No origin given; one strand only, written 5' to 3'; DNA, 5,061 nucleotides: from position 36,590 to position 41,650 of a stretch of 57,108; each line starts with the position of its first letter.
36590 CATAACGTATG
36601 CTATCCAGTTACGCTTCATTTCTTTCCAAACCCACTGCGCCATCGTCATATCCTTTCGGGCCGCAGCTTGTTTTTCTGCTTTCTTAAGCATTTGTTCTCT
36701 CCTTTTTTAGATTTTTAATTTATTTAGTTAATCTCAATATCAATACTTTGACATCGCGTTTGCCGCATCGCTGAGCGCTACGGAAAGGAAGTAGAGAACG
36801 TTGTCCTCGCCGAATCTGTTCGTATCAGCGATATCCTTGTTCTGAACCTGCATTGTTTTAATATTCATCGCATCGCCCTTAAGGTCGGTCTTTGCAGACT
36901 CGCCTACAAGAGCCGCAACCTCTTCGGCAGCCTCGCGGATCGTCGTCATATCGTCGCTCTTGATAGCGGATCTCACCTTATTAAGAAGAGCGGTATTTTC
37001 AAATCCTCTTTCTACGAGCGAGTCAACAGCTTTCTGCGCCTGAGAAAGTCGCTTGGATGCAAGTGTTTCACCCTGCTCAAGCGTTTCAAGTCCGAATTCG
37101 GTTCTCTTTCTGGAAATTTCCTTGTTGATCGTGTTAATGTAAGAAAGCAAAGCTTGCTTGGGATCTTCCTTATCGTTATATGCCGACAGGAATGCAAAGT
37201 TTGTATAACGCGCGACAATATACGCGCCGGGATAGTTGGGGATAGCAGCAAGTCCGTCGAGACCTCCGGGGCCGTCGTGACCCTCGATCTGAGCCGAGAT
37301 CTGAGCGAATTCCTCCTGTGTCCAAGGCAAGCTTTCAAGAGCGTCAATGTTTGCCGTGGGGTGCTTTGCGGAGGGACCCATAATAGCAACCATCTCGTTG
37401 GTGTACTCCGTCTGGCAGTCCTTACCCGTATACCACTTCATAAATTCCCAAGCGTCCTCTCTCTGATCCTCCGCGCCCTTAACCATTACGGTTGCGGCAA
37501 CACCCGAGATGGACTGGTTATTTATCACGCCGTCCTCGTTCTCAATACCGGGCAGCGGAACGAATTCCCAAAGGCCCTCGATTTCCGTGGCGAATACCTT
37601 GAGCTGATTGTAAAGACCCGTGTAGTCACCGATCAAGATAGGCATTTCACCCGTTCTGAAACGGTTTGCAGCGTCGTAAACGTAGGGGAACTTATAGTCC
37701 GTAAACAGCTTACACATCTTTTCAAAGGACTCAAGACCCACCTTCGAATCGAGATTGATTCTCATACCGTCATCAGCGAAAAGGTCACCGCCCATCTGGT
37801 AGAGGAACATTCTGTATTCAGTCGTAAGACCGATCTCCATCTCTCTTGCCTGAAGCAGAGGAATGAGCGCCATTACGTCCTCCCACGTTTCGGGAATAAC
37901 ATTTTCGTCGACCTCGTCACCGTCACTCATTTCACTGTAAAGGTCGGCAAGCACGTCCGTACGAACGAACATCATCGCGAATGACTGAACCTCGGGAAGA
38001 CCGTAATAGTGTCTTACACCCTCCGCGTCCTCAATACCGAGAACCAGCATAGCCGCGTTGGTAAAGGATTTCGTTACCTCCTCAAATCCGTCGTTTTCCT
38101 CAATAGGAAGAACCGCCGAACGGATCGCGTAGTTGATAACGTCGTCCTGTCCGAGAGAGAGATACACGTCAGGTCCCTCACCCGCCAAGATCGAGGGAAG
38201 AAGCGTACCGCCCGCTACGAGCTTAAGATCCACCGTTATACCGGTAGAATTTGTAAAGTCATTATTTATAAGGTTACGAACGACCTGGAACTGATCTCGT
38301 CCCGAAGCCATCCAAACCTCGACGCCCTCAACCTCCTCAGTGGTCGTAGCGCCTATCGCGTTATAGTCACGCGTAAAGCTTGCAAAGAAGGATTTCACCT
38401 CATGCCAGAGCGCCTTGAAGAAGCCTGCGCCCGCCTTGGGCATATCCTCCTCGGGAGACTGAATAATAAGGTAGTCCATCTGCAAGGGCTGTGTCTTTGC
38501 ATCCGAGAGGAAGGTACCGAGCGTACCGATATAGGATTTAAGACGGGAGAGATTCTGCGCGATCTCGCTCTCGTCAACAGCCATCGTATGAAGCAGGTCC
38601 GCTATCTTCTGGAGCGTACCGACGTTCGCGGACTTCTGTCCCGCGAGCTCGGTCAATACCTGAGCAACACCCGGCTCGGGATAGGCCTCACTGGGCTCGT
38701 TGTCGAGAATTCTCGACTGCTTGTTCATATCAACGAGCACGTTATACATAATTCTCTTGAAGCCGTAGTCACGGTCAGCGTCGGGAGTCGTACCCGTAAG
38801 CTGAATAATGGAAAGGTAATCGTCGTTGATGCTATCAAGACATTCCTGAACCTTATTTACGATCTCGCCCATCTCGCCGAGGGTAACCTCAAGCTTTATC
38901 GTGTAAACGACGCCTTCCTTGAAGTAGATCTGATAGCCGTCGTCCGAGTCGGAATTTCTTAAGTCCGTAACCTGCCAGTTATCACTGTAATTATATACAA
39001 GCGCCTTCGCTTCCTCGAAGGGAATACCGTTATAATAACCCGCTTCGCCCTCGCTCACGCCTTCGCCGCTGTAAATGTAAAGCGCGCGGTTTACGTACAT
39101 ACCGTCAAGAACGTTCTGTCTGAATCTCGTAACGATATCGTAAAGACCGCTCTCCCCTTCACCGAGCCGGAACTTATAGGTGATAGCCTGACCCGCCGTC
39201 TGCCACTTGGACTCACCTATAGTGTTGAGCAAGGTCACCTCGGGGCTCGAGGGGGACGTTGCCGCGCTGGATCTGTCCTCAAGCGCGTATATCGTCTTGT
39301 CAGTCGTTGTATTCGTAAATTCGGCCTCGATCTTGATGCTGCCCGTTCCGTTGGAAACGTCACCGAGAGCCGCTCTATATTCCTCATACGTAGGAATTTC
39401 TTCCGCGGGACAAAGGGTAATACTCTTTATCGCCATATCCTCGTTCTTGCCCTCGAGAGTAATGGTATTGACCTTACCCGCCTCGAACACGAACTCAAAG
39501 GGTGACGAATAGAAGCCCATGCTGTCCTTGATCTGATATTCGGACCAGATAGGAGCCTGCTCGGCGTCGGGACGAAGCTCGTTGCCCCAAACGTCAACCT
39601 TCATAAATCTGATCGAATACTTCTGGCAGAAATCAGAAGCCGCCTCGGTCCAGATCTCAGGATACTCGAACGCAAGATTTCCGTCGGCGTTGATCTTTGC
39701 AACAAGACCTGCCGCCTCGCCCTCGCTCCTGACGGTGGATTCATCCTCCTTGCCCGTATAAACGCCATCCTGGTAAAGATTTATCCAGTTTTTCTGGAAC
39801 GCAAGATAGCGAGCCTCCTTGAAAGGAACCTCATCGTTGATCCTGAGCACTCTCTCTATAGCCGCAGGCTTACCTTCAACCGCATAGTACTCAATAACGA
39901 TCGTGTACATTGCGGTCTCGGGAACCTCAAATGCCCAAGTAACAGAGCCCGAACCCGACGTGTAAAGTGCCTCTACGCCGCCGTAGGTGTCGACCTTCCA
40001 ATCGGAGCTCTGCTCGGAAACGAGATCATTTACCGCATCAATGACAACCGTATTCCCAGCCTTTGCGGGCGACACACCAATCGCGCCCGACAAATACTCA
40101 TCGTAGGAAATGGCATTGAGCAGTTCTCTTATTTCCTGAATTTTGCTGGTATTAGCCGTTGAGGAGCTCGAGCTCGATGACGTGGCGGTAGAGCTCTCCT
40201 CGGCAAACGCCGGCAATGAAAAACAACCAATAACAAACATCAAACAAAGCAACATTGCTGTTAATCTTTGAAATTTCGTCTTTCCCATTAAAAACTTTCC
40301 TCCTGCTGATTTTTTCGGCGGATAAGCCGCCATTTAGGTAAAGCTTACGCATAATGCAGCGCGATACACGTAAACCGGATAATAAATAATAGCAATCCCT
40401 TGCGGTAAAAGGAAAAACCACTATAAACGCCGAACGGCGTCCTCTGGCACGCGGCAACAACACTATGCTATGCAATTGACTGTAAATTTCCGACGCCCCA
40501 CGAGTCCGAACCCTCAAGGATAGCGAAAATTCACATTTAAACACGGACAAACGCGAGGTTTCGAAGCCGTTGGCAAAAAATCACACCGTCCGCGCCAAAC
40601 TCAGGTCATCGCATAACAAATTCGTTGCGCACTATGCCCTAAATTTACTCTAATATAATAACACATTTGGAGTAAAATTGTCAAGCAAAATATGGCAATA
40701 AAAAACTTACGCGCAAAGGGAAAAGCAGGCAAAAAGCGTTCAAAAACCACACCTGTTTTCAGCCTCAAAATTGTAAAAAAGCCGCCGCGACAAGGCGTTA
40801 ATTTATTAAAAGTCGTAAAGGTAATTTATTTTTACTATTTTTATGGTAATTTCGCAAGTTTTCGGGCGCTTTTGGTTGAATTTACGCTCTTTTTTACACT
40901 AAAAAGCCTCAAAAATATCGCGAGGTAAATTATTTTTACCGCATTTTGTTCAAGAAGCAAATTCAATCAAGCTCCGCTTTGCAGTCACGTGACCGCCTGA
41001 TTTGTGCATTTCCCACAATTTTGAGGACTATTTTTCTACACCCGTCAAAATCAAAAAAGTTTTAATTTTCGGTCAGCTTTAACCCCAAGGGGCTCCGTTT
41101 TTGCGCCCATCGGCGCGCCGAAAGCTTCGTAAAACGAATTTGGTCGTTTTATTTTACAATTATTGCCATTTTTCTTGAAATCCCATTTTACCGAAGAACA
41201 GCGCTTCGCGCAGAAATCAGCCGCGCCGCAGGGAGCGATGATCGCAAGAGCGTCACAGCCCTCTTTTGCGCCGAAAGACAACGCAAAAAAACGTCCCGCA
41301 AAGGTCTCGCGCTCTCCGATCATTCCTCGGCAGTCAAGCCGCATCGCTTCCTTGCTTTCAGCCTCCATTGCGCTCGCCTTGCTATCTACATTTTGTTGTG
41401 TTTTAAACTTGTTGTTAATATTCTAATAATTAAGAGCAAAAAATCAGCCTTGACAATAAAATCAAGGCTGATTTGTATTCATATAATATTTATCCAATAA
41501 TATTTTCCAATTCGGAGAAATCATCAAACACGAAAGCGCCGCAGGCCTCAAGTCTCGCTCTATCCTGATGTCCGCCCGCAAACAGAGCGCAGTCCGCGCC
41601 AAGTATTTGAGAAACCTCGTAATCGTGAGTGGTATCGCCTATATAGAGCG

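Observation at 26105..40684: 14-kb seven-gene ABC-type operon built around DUF5696-like and Yip1 proteins, with no ATPase, hydrolase or regulator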

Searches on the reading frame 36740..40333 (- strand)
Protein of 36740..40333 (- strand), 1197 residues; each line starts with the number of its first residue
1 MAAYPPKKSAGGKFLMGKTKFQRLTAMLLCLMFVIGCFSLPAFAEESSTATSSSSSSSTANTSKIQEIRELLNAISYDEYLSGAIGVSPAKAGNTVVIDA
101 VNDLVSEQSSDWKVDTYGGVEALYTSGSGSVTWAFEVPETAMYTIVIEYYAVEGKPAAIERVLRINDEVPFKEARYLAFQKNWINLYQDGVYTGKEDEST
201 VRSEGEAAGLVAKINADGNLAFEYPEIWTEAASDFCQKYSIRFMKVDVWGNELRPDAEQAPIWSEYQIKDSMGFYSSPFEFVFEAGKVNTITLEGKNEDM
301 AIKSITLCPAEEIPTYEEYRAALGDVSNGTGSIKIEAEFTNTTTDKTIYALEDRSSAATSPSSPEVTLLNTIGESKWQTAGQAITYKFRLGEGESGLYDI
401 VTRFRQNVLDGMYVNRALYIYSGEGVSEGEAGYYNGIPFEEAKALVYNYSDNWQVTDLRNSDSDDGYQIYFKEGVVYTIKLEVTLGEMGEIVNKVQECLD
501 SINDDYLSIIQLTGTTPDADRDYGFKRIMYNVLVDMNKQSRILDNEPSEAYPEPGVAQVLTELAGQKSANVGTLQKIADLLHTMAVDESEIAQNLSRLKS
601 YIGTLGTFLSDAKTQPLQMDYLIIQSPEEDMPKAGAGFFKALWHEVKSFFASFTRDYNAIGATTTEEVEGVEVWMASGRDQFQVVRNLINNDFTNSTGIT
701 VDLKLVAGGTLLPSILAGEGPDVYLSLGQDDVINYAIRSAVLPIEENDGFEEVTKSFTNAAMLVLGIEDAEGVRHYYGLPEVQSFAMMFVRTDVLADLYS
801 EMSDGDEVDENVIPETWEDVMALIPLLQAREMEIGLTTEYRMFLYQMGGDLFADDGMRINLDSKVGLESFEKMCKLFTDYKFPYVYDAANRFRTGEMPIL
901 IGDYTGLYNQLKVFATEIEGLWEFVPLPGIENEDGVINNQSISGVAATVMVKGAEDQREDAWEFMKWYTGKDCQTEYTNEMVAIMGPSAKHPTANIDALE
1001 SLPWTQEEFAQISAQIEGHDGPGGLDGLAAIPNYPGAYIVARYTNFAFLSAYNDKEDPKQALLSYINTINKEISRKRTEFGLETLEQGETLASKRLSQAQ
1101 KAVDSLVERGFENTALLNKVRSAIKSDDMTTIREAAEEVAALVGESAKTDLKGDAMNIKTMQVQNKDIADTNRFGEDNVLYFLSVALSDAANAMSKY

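Call 3: search_protein_families(library=pfam, proteins=[window:36740-40333:-], max_evalue=0.01)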
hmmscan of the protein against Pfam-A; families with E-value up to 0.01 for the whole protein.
window:36740-40333:- (1197 aa): 2 families
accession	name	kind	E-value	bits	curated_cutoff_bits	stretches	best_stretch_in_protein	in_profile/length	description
PF01547.30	SBP_bac_1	-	7.1e-18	66.1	26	1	682-972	7-304/307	Bacterial extracellular solute-binding protein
PF13416.11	SBP_bac_8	-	4.2e-16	60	27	1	692-979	5-254/279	Bacterial extracellular solute-binding protein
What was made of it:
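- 36740..40288 (-): Giant extracellular solute-binding protein, 1182 aa. It has a signal peptide with a possible lipobox (VIGC), two beta-sandwich domains (about residues 80-295 and 315-470), a helical bundle (473-598), an oligosaccharide-type SBP fold (about 650-1065) and a clade-specific helical tail. Pfam SBP_bac_1/8 (call 3).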

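Call 10: search_protein_families(library=ncbifam, proteins=[window:36740-40288:-], max_evalue=0.01)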
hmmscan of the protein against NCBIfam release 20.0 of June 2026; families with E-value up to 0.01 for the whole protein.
window:36740-40288:- (1182 aa): 0 families

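Call 12: search_solved_structures(query=window:36740-40288:-, max_evalue=1)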
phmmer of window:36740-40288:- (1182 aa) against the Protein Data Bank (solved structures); distinct sequences matched with E-value up to 1: 2.
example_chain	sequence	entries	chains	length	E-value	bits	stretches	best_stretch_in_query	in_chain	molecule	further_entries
5ci5_A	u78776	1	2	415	0.0047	18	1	658-965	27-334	Extracellular solute-binding protein family 1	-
4r9f_A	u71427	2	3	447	0.2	12.6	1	693-780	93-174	MBP1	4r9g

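Call 56: find_homologous_proteins(query=window:36740-40288:-, max_evalue=1e-10)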
Query window:36740-40288:- (1182 aa): 583 proteins with E <= 1e-10 among 8000 candidates; the best 120 are listed.
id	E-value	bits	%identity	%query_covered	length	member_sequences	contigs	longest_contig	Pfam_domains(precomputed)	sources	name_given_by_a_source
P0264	0.0e+0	2621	100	99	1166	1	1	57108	PF13416.12,PF01547.31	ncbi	-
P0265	0.0e+0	2265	84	100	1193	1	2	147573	PF13416.12,PF01547.31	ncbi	-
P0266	0.0e+0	2221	83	100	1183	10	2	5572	PF13416.12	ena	-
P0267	0.0e+0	2214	82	100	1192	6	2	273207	PF13416.12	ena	-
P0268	0.0e+0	2212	82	100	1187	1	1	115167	PF13416.12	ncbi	-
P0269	0.0e+0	2171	81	100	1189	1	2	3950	PF13416.12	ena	-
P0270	0.0e+0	2160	84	95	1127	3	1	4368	PF13416.12,PF01547.31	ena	-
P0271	0.0e+0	1776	68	100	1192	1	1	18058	PF13416.12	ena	-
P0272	0.0e+0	1765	67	100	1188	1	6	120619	PF13416.12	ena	-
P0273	0.0e+0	1758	68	100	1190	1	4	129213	PF13416.12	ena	-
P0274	0.0e+0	1746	67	100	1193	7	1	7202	PF13416.12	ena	-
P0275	0.0e+0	1738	67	100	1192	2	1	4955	PF13416.12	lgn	-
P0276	0.0e+0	1731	66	100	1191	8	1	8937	PF13416.12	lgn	-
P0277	0.0e+0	1723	65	100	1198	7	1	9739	PF13416.12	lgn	-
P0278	0.0e+0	1555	62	96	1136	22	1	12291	PF13416.12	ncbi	-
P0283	0.0e+0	1468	58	100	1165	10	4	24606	PF13416.12,PF16990.12,PF25275.2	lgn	-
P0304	0.0e+0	1407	56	100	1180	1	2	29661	PF13416.12,PF25275.2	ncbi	-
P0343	0.0e+0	1349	55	96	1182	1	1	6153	PF13416.12,PF16990.12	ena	-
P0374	0.0e+0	1258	53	98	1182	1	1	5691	PF13416.12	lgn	-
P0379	0.0e+0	1251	53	98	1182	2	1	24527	PF13416.12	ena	-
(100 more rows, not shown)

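Call 58: search_protein_families(library=pfam, proteins=[P0283, P0304], max_evalue=1)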
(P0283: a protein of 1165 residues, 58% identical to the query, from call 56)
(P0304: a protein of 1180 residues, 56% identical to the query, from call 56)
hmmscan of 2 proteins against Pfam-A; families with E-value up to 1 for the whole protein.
P0283 (1165 aa): 3 families
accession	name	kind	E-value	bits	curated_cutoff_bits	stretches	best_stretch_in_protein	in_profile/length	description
PF13416.11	SBP_bac_8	-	8.1e-16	59.1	27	1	712-971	28-254/279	Bacterial extracellular solute-binding protein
PF16990.11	CBM_35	-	5.1e-07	30.5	28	1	121-148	31-58/121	Carbohydrate binding module (family 35)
PF25275.1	Golvesin_C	-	1.2e-06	29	31.6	1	120-156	35-71/132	Golvesin C-terminal domain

P0304 (1180 aa): 4 families
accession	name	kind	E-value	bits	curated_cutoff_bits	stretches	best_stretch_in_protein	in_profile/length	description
PF13416.11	SBP_bac_8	-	2.6e-14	54.1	27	1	715-986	28-254/279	Bacterial extracellular solute-binding protein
PF25275.1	Golvesin_C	-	6.8e-06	26.6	31.6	1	121-155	36-70/132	Golvesin C-terminal domain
PF16990.11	CBM_35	-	3.3e-05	24.6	28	1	117-149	26-59/121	Carbohydrate binding module (family 35)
PF14966.11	DNA_repr_REX1B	-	0.083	13.9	24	0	1065-1106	37-78/94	DNA repair REX1-B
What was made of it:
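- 36740..40288 (-): Weak CBM_35/Golvesin_C hits in orthologues (call 58).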

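Call 77: predict_structure(alignment_id=A3)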
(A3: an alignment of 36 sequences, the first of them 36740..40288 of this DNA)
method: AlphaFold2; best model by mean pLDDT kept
length: 1182 residues; sequences in the alignment: 36
mean_pLDDT: 68.1   pTM: 0.55
mean pLDDT of the five models: 68.1, 67.1, 65.3, 64.9, 64.3
residues with pLDDT >= 90: 60; 70-90: 577; 50-70: 325; < 50: 220
segments of 3 or more residues with pLDDT < 50: 1-9, 18-58, 332-362, 391-394, 436-438, 620-623, 636-642, 717-721, 790-795, 825-848, 897-905, 971-974, 1003-1043, 1054-1067
pLDDT, mean of each block of 10 residues (from residue 1): 41 49 30 30 32 44 78 77 89 88 89 88 88 85 80 80 80 80 88 88 85 85 76 58 78 75 83 88 87 80 86 84 66 42 36 30 66 85 79 57 86 85 84 58 69 88 85 75 76 68 72 82 87 79 74 71 86 80 72 66 71 68 49 49 52 67 57 63 70 59 70 55 69 85 70 66 77 71 57 56 71 70 48 27 41 53 55 56 70 51 52 63 56 81 87 83 60 62 70 60 37 27 38 40 50 47 43 71 87 83 86 84 83 75 64 77 87 81 59
secondary structure, 60 per line:
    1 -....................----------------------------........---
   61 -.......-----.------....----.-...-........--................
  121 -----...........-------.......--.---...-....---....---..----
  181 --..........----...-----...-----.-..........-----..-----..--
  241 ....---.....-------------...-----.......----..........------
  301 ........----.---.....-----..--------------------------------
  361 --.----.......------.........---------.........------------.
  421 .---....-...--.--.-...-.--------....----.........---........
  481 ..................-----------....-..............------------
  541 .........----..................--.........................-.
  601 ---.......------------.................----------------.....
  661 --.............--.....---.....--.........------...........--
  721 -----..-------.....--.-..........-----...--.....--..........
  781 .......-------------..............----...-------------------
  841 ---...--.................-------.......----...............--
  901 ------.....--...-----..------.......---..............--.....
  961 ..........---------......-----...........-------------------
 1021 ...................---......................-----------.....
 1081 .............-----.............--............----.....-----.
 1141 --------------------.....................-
elements in order (helices of 4 or more, strands of 3 or more residues): H2-21 H50-57 H62-68 E81-84 E95-102 E105-120 E126-136 E144-150 E161-164 E168-171 H183-192 E197-199 E205-207 H215-224 E241-244 E248-252 E266-268 E274-280 E285-294 H301-308 E317-321 E368-374 E381-389 E399-407 H425-428 E430-432 E440-442 E453-456 E461-469 H473-498 H510-513 H515-528 H541-549 H554-571 H574-598 E604-610 H623-639 E656-660 H663-675 H678-682 E686-690 H693-701 E708-713 H714-718 H735-739 H744-750 E751-753 E759-761 E764-768 E771-776 H777-787 H802-814 E819-821 H849-865 H873-879 E884-888 H889-898 E907-911 E914-916 E930-936 H940-953 H956-970 H981-985 H991-1001 H1021-1039 H1043-1064 H1076-1093 H1099-1111 H1114-1125 H1130-1133 H1161-1181
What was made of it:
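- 36740..40288 (-): AF2 model with pLDDT 68 (call 77).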

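Call 79: fold_search(model_id=the predicted structure, library=pdb)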
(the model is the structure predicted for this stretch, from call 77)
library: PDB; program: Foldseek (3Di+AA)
matches with E <= 10: 1106; with E <= 0.001: 543
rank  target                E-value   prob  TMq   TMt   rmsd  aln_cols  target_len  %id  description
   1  5ysf_A                1.1e-10  1.00  0.21  0.54  18.4       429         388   20  Crystal structure of beta-1,2-glucooligosaccharide binding protein in complex with sophoropentaose (released 2018-05-02)
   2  1y4c_A                1.3e-10  1.00  0.18  0.37  28.4       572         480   14  Designed Helical Protein fusion MBP (released 2005-02-15)
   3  9pq6_A                1.7e-10  1.00  0.18  0.35  26.1       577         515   13  MBP-Mcl1 in complex with ligand 12 (released 2025-10-08)
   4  6dm8_C                2.0e-10  1.00  0.19  0.37  26.0       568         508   13  Understanding the Species Selectivity of Myeloid cell leukemia-1 (Mcl-1) inhibitors (released 2018-08-01)
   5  5yse_A                2.1e-10  1.00  0.21  0.54  18.5       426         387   19  Crystal structure of beta-1,2-glucooligosaccharide binding protein in complex with sophorotetraose (released 2018-05-02)
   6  9cpf_D                2.1e-10  1.00  0.18  0.36  27.9       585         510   14  Structural basis of BAK sequestration by MCL-1 and consequences for apoptosis initiation (released 2025-06-04)
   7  9cpf_B                2.1e-10  1.00  0.18  0.36  26.9       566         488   14  Structural basis of BAK sequestration by MCL-1 and consequences for apoptosis initiation (released 2025-06-04)
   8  8svy_A                2.4e-10  1.00  0.18  0.35  26.2       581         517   13  MBP-Mcl1 in complex with ligand 10 (released 2023-08-09)
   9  5tj4_F                2.5e-10  1.00  0.19  0.36  25.7       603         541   12  Gasdermin-B C-terminal domain containing the polymorphism residues Gly299:Pro306 fused to maltose binding protein (released 2017-02-01)
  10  8vwx                  2.8e-10  1.00  0.19  0.38  27.3       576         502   14  Human Bcl-2 (G101V Mutant)/Bcl-xL Chimera Fused to Maltose-Binding Protein (released 2024-10-02)
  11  5yse_B                3.2e-10  1.00  0.20  0.52  18.7       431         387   21  Crystal structure of beta-1,2-glucooligosaccharide binding protein in complex with sophorotetraose (released 2018-05-02)
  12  9cpf_A                3.3e-10  1.00  0.19  0.37  27.9       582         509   14  Structural basis of BAK sequestration by MCL-1 and consequences for apoptosis initiation (released 2025-06-04)
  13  4pqk_A                3.5e-10  1.00  0.19  0.39  27.8       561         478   13  C-Terminal domain of DNA binding protein (released 2014-06-18)
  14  8g3s_A                4.7e-10  1.00  0.19  0.36  26.2       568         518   14  MBP-Mcl1 in complex with ligand 11 (released 2023-05-17)
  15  5tj4_C                4.9e-10  1.00  0.19  0.35  25.6       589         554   12  Gasdermin-B C-terminal domain containing the polymorphism residues Gly299:Pro306 fused to maltose binding protein (released 2017-02-01)
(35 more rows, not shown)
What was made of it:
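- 36740..40288 (-): Foldseek hits to oligosaccharide SBPs such as 5ysf, E 1e-10 (call 79).
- On CUT1-type (type I) ABC carbohydrate importer: Foldseek of the model matches oligosaccharide SBPs and MBP at E 1e-10 (call 79).
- SBP: an oligosaccharide-type fold (call 79), and CBM_35-like signals in the N-terminal region of orthologues (call 58).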

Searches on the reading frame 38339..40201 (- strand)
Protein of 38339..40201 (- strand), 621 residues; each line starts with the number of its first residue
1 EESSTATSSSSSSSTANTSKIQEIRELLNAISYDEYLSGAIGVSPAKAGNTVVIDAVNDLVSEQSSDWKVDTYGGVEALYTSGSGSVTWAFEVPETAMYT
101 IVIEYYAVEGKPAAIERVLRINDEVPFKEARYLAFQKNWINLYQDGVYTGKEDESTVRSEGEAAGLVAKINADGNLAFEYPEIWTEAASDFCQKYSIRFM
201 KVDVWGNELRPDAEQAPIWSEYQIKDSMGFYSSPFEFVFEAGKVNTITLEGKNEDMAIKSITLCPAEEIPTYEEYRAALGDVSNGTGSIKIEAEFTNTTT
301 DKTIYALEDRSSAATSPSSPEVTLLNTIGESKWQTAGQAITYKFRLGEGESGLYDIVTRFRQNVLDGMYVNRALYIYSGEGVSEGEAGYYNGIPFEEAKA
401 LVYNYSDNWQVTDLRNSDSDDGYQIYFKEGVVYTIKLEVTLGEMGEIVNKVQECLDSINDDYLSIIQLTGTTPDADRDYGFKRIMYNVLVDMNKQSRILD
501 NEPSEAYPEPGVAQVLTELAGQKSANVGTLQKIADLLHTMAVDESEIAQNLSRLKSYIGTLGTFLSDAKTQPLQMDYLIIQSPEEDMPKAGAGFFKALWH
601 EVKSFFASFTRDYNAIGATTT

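Call 58: search_protein_families(library=pfam, proteins=[window:38339-40201:-], max_evalue=1)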
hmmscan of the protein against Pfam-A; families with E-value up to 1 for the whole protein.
window:38339-40201:- (621 aa): 3 families
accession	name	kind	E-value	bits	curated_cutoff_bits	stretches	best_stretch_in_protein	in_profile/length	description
PF25275.1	Golvesin_C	-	0.011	16.2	31.6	1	77-111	35-67/132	Golvesin C-terminal domain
PF24302.1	DUF7484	-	0.086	12.6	27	1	298-410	126-238/270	Family of unknown function (DUF7484)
PF02211.21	NHase_beta_C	-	0.19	12.6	27.7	1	167-222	39-95/98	Nitrile hydratase beta subunit, C-terminal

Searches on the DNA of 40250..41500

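Call 71: search_rna_families(source=window, start=40250, end=41500, threshold=evalue, max_evalue=1)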
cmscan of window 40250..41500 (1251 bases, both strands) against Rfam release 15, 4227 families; matches with E-value up to 1: 3.
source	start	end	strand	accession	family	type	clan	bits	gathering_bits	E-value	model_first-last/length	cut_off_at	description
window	41429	41500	-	RF00557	L10_leader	Cis-reg; leader;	-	22.2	44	0.44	71-138/138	5'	Ribosomal protein L10 leader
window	40796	40864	-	RF01471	rliB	Gene; sRNA;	-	17.8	40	0.67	227-295/360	no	Listeria sRNA rliB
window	41153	41203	-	RF01962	RMST_1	Gene; lncRNA;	-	16.7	40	0.43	1-61/61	no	Rhabdomyosarcoma 2 associated transcript conserved region 1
